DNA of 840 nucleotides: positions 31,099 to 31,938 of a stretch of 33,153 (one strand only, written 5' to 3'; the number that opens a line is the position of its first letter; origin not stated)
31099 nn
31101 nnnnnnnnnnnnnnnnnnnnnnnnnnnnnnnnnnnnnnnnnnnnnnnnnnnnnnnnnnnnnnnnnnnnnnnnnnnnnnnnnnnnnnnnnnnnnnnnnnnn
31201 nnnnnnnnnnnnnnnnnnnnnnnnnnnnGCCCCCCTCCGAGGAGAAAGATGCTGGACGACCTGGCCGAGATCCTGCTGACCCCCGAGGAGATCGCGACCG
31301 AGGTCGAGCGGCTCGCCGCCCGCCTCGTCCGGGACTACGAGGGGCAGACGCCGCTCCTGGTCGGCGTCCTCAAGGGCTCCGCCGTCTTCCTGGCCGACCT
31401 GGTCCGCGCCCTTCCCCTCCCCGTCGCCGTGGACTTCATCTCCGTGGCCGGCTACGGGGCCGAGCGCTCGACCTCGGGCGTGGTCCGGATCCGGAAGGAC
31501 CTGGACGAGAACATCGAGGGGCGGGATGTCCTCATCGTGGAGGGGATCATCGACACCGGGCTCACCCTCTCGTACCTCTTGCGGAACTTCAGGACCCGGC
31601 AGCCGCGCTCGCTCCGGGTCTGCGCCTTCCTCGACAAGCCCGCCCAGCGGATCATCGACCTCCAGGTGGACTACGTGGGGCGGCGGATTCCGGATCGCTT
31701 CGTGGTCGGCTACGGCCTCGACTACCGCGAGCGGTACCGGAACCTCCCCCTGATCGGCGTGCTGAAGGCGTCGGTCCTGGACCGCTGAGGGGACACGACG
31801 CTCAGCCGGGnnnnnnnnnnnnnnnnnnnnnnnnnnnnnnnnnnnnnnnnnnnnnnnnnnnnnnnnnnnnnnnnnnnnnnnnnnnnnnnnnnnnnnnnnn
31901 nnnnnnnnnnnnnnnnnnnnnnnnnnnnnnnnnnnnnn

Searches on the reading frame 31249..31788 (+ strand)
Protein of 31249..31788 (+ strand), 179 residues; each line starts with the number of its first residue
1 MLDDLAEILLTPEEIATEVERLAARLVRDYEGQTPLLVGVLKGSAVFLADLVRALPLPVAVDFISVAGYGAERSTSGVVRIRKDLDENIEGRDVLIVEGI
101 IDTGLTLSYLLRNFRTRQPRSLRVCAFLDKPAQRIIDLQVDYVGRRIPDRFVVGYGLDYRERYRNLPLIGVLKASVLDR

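Call 12: search_protein_families(library=pfam, proteins=[window:31249-31788:+])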
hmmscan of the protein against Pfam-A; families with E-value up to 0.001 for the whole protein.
window:31249-31788:+ (179 aa): 1 family
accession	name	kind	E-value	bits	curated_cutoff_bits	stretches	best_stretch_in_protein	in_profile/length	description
PF00156.33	Pribosyltran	-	1e-25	90.3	26.3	1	11-160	7-158/158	Phosphoribosyl transferase domain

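Call 61: find_encoding_contigs(protein=window:31249-31788:+, flank=10000, max_places=10)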
Protein window:31249-31788:+ (179 aa): 4 contigs read that carry it; 4 places shown.
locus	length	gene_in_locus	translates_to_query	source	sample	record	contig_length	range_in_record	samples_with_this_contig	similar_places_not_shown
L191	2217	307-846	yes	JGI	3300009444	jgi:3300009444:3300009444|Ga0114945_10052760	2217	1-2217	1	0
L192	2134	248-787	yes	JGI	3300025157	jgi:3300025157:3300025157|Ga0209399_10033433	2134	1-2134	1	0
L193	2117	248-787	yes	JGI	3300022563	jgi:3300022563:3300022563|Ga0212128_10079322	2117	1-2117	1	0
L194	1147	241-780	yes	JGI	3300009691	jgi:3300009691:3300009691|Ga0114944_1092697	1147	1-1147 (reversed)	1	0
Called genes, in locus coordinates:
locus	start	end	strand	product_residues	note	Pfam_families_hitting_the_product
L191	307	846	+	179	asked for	PF00156:Pribosyltran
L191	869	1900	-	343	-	PF13379:NMT1_2 (weak)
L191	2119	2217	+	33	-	?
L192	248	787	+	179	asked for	PF00156:Pribosyltran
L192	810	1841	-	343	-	PF13379:NMT1_2 (weak)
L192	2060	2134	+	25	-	?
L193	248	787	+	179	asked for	PF00156:Pribosyltran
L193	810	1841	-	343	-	PF13379:NMT1_2 (weak)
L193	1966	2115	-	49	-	?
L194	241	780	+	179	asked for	PF00156:Pribosyltran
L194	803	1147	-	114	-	?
